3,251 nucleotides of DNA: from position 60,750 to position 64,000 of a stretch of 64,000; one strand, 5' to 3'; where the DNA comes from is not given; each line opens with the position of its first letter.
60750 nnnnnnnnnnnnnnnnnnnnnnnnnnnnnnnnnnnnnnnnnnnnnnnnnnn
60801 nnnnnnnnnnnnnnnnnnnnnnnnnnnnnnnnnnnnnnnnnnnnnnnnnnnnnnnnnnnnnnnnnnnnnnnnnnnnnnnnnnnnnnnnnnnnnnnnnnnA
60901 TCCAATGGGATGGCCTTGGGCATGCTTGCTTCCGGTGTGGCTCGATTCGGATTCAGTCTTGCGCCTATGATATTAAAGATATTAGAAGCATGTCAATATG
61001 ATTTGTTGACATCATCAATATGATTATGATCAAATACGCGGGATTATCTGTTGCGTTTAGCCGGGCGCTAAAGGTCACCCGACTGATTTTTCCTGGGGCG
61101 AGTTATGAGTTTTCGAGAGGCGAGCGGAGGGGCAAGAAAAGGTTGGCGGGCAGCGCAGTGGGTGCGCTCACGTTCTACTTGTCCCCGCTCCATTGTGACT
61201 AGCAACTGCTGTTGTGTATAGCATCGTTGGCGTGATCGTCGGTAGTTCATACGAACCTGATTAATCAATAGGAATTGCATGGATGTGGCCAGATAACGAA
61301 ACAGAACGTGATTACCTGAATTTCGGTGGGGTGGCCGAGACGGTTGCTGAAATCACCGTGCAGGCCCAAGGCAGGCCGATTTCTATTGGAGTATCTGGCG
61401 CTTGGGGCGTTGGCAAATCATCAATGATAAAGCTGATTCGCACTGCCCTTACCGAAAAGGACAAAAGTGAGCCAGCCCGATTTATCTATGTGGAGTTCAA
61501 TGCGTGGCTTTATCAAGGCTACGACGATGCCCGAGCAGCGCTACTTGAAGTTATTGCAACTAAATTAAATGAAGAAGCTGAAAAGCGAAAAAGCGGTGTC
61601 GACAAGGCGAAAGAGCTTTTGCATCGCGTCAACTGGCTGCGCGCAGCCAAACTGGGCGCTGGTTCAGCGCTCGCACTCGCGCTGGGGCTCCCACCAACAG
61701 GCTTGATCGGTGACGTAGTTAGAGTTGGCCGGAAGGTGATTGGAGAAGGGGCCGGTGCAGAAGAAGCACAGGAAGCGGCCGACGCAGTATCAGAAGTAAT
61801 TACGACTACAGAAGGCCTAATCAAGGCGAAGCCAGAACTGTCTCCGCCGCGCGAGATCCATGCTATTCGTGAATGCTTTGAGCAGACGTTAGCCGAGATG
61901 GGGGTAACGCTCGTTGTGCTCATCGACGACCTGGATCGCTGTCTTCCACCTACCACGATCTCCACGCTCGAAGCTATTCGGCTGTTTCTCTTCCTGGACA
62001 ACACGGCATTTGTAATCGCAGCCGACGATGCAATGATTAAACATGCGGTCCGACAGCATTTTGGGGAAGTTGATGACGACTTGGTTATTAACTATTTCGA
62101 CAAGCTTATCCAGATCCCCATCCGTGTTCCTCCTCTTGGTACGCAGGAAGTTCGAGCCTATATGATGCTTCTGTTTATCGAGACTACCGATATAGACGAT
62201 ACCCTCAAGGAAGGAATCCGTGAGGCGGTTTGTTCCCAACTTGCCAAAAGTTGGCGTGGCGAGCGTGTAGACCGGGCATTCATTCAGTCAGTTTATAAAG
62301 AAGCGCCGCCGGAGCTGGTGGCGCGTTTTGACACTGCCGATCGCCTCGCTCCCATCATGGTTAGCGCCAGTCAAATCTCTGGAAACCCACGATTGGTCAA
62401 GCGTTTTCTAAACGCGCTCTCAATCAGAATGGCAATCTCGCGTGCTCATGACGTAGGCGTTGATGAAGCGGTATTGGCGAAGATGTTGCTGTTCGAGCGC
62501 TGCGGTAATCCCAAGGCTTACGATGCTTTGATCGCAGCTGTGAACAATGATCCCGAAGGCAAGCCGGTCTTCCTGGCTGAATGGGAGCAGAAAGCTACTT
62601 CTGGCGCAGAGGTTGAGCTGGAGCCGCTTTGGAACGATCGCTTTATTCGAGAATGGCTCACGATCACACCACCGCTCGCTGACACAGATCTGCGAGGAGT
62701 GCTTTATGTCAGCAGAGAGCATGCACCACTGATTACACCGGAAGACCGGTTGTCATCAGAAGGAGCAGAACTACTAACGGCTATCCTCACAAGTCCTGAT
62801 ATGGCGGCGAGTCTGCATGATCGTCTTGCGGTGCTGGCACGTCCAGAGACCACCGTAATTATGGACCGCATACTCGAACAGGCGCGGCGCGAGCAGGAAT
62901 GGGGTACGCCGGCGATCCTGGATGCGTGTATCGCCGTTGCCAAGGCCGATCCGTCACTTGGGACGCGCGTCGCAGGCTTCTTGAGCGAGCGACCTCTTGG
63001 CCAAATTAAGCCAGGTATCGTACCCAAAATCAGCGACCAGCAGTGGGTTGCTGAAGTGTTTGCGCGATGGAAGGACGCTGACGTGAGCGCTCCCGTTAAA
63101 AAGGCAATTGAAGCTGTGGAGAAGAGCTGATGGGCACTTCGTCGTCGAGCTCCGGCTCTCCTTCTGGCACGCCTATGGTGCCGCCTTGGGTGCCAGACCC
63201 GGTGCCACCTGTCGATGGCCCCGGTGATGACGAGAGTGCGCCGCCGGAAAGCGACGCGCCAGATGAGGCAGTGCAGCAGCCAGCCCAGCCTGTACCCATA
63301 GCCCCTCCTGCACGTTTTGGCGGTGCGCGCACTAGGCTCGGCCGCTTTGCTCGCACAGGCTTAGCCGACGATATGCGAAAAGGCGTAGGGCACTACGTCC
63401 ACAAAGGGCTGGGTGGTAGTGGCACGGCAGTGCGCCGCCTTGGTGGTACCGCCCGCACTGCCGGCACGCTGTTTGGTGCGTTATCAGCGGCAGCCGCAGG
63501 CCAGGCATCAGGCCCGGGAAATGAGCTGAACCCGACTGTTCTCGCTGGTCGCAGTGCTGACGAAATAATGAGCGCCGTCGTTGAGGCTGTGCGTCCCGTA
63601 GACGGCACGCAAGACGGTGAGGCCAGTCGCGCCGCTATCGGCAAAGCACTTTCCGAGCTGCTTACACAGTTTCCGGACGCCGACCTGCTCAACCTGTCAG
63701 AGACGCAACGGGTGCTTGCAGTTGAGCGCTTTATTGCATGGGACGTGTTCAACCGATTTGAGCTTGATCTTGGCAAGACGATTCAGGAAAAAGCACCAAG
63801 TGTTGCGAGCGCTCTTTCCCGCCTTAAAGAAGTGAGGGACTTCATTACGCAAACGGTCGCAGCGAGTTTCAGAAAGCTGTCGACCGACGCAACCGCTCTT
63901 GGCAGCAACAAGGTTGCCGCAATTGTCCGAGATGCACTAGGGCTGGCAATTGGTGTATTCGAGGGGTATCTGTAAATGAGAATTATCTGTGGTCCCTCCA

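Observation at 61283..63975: KAP-family NTPase translationally coupled to a disordered-N-terminus partner: a possible second uncharacterised defence pair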

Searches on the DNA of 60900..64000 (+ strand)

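Call 9: search_dna_similar(query=window:60900-64000:+, collection=ecoli_genomes, mode=near, max_rows=10)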
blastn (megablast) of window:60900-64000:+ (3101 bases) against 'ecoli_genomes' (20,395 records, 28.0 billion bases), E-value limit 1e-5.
No match.

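Call 10: search_dna_similar(query=window:60900-64000:+, collection=plasmids, mode=near, max_rows=10)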
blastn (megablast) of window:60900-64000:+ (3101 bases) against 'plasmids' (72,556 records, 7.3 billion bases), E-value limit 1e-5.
No match.

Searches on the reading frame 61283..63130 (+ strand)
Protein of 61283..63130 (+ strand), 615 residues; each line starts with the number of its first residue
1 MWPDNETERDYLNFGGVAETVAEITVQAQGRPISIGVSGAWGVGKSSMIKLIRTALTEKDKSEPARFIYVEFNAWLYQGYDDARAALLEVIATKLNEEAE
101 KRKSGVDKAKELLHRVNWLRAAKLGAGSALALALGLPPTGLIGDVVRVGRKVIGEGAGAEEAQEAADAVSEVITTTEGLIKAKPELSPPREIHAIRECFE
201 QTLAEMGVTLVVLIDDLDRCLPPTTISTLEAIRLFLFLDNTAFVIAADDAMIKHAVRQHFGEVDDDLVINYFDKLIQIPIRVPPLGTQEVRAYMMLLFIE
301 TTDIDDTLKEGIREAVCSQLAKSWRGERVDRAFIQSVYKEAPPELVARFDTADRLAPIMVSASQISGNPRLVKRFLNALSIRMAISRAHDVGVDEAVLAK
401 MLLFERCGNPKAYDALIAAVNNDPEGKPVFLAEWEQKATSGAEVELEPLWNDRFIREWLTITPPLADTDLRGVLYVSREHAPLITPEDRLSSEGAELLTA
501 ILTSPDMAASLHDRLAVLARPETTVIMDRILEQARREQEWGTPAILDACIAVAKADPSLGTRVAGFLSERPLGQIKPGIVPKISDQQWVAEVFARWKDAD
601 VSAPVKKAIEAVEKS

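Call 3: search_protein_families(library=pfam, proteins=[window:61283-63130:+], max_evalue=0.01)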
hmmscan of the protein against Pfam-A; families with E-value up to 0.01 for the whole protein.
window:61283-63130:+ (615 aa): 3 families
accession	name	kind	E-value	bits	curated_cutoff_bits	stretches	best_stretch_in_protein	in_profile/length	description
PF07693.20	KAP_NTPase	-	1.2e-64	218.9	20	1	16-383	3-290/293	KAP family P-loop domain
PF13191.12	AAA_16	-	8.9e-06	26.7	32.6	1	29-219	21-143/167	AAA ATPase domain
PF13401.12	AAA_22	-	0.00018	22.3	27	0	37-115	10-74/130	AAA domain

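Call 4: search_protein_families(library=padloc, proteins=[window:61283-63130:+], max_evalue=0.01)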
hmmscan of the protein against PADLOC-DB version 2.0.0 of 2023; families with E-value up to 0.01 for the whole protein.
window:61283-63130:+ (615 aa): 9 families
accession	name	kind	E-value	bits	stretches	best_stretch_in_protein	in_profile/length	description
PDLC02210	QatA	-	1.1e-149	497.8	1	1-589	1-591/593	-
PDLC02209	QatA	-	2.5e-120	401.1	1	3-612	4-638/646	-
PDLC02361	PifA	-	6.5e-29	99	1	6-290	13-261/720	PifA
PDLC04959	PDC-S20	-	1e-21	76.1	1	16-293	25-269/464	-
PDLC04957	PDC-S20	-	3.4e-20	70.9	1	21-282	17-255/446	-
PDLC04956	PDC-S20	-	5.5e-15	53.7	1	37-284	38-254/450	-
PDLC04958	PDC-S20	-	1.6e-14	52.1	1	30-282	26-254/458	-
PDLC04787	PDC-S01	-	0.0024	14.8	1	32-98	27-91/412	-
PDLC00269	PtuA1|PtuA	-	0.0099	13.2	0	37-118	37-112/446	AAA ATPase domain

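Call 5: search_protein_families(library=ncbifam, proteins=[window:61283-63130:+], max_evalue=0.01)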
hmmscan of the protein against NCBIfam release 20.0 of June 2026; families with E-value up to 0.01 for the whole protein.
window:61283-63130:+ (615 aa): 2 families
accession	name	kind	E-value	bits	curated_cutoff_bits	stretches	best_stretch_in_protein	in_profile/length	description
NF041923.1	QatA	equivalog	1.4e-136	456.7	600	1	1-585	2-601/628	Qat anti-phage system ATPase QatA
NF006958.0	PRK09435.1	equivalog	0.0091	15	329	0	18-60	43-85/333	methylmalonyl Co-A mutase-associated GTPase MeaB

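Call 11: find_encoding_contigs(protein=window:61283-63130:+, flank=10000, max_places=8)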
Protein window:61283-63130:+ (615 aa): no gene with exactly this product is on record in the collection.

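Call 19: search_solved_structures(query=window:61283-63130:+, max_evalue=0.01)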
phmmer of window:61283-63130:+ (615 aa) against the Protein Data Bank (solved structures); distinct sequences matched with E-value up to 0.01: 0.

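Call 20: find_related_loci(query=window:61283-63130:+, collection=genome_contigs, flank=10000)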
Query window:61283-63130:+ (615 aa) in genome_contigs; peptide patterns used: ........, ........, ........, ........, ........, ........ (x = any residue, [..] = any of these).
490 stretches matched a pattern; 74 encode a relative of the query (tblastn E <= 1e-3); 72 distinct loci.
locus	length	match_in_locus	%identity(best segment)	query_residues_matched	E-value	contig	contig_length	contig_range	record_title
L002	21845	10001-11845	83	1-615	0e+0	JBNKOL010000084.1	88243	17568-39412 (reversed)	MAG: Sedimenticolaceae bacterium isolate G1G2.bin.34.orig k141_1486867, whole genome shotgun sequence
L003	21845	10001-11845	83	1-615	0e+0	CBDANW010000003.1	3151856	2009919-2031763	MAG: Candidatus Marinacidobacterales bacterium isolate 58ad810b-317c-4b5b-8bc8-0cee20f92245 genome assembly, contig: con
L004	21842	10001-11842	72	1-614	0e+0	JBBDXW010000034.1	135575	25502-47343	MAG: Woeseia sp. isolate LejiaD_61_26 Lejia_D_247_length_135575_cov_16, whole genome shotgun sequence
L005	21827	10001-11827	71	1-609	0e+0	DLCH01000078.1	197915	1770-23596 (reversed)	MAG TPA_asm: Gammaproteobacteria bacterium UBA7803 UBA7803_contig_1783, whole genome shotgun sequence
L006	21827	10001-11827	71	1-609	0e+0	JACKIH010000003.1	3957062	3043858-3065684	MAG: Rhodospirillaceae bacterium isolate HK-STAS-PROT-2 HK-STAS-PROT-2_3, whole genome shotgun sequence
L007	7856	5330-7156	71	1-609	0e+0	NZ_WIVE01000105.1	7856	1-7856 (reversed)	Roseospira navarrensis strain DSM 15114 NODE_105_length_7856_cov_27.5534, whole genome shotgun sequence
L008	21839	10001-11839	68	1-614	0e+0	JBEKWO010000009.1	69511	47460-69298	MAG: Xanthobacteraceae bacterium isolate SPRUCE 62 SPRUCE_62_9, whole genome shotgun sequence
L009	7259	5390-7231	69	1-614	0e+0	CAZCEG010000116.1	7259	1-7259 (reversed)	MAG TPA_asm: uncultured Oceanicaulis sp. isolate SRP304446_co1_55 genome assembly, contig: NODE_7311_length_7259_cov_6.1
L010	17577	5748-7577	69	1-609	0e+0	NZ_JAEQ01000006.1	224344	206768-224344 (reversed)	Chelativorans sp. J32 CheJ32DRAFT_scaffold_5.6_C, whole genome shotgun sequence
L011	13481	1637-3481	69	1-615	0e+0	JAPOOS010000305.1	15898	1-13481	MAG: Rhodobacteraceae bacterium isolate APA_bin_40 c_000000170680, whole genome shotgun sequence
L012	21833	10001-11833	68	1-610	0e+0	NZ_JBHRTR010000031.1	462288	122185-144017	Marinibaculum pumilum strain KCTC 42964 velvet_auto_83_31, whole genome shotgun sequence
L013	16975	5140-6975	66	1-610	0e+0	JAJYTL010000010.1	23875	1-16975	MAG: Proteobacteria bacterium isolate DX2.bin11 NODE_1719_length_23875_cov_1.723050, whole genome shotgun sequence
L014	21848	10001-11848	65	1-614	0e+0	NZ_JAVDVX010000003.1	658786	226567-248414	Cellvibrio fibrivorans strain BE190 Ga0454542_03, whole genome shotgun sequence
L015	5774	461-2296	66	1-610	0e+0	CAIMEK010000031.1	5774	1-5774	MAG: uncultured Acetobacteraceae bacterium isolate AlinenLipids_bin-9626 genome assembly, contig: bin-9626:031/966, whol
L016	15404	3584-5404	67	1-610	0e+0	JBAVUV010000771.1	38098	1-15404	MAG: Candidatus Sulfotelmatobacter sp. isolate MFD02578_ilm_asm_bin9 k127_131574, whole genome shotgun sequence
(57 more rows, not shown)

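Call 22: search_protein_families(library=padloc, proteins=[L002:12700-13977:+, L002:13974-14708:+, L002:14709-15962:+, L002:15860-17809:+, L002:9545-9979:+], max_evalue=0.001)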
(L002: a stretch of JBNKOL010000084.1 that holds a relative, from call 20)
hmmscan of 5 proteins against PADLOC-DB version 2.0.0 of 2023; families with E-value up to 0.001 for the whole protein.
L002:12700-13977:+ (425 aa): 1 family
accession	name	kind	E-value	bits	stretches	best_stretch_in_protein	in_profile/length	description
PDLC02214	QatC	-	6.8e-105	349.5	1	28-420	33-446/453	-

L002:13974-14708:+ (244 aa): 1 family
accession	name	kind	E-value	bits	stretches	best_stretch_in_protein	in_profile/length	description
PDLC02215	QatD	-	3.9e-91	302.9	1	1-238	6-247/250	-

L002:14709-15962:+ (417 aa): 1 family
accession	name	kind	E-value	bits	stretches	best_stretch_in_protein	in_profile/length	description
PDLC03828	ZacA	-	5.4e-133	442.4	1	1-412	1-394/396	-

L002:15860-17809:+ (649 aa): 1 family
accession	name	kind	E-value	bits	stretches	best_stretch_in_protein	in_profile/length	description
PDLC03829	ZacB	-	3.4e-178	592.2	1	35-643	1-583/586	-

L002:9545-9979:+ (144 aa): 4 families
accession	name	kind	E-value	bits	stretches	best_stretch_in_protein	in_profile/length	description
PDLC00345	PtuB1|PtuB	-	3.5e-05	21.4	1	19-85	48-110/223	Unknown function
PDLC03478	REase_II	-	0.00013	19.8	1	14-82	101-164/219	Type II restriction enzyme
PDLC00337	PtuB1|PtuB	-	0.00019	19.4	1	47-92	73-120/216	Unknown function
PDLC00315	PtuB1|PtuB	-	0.00069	17.5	1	45-81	43-81/227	Unknown function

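Call 23: search_protein_families(library=pfam, proteins=[L002:12700-13977:+, L002:13974-14708:+, L002:14709-15962:+, L002:15860-17809:+, L002:9545-9979:+], max_evalue=0.001)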
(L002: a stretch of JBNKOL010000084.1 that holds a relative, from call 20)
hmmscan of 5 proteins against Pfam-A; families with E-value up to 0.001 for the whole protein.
L002:12700-13977:+ (425 aa): 1 family
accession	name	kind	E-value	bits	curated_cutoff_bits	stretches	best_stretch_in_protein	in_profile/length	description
PF06508.19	QueC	-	5.4e-09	36.3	22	1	266-344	133-209/210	Queuosine biosynthesis protein QueC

L002:13974-14708:+ (244 aa): 1 family
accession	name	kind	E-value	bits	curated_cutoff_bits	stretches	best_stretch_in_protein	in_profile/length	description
PF01026.27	TatD_DNase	-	5e-45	154.3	27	1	2-238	1-252/253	TatD related DNase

L002:14709-15962:+ (417 aa): 1 family
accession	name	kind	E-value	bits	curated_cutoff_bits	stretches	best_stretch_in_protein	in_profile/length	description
PF19888.4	DUF6361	-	1.9e-64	218.5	25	1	3-400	2-376/388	Family of unknown function (DUF6361)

L002:15860-17809:+ (649 aa): 1 family
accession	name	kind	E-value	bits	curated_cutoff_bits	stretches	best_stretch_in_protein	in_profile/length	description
PF13091.12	PLDc_2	-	2.5e-05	24.6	27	1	338-380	79-118/132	PLD-like domain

L002:9545-9979:+ (144 aa): 4 families
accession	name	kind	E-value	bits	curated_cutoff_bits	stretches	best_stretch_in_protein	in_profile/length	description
PF01844.29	HNH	-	2.3e-08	34.5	21.4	1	44-78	12-46/47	HNH endonuclease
PF14279.12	HNH_5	-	4.3e-07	30.2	27.5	1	47-83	14-50/56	HNH endonuclease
PF13488.11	Gly-zipper_Omp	-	1.7e-05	25.1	25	1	104-139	3-40/46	Glycine zipper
PF13395.12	HNH_4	-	0.00073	19.9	22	0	44-80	16-52/54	HNH endonuclease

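Call 52: search_protein_families(library=ncbifam, proteins=[L074:10847-12124:+, L074:12121-12849:+, L074:6889-7794:-], max_evalue=0.001)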
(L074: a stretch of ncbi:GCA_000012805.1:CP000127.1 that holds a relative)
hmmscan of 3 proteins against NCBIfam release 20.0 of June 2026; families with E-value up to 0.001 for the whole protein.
L074:10847-12124:+ (425 aa): 1 family
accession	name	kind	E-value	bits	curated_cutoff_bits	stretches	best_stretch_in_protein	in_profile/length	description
NF041925.1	QatC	equivalog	3.7e-102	342.2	280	1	45-419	2-398/398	Qat anti-phage system QueC-like protein QatC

L074:12121-12849:+ (242 aa): 5 families
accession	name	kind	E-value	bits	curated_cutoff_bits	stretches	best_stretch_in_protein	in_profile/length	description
NF041926.1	QatD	equivalog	1.1e-96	322.5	230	1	3-236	1-238/239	Qat anti-phage system TatD family nuclease QatD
TIGR00010.1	TIGR00010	subfamily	2.9e-25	89.2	206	1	1-239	1-252/253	YchF/TatD family DNA exonuclease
NF007745.0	PRK10425.1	equivalog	2.1e-09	37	395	1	79-196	88-207/260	3'-5' ssDNA/RNA exonuclease TatD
NF008522.0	PRK11449.1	equivalog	1e-06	28.1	481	1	1-196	5-211/259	metal-dependent hydrolase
NF008075.0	PRK10812.1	equivalog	0.0002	20.7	438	1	2-195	4-208/265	metal-dependent hydrolase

L074:6889-7794:- (301 aa): 0 families
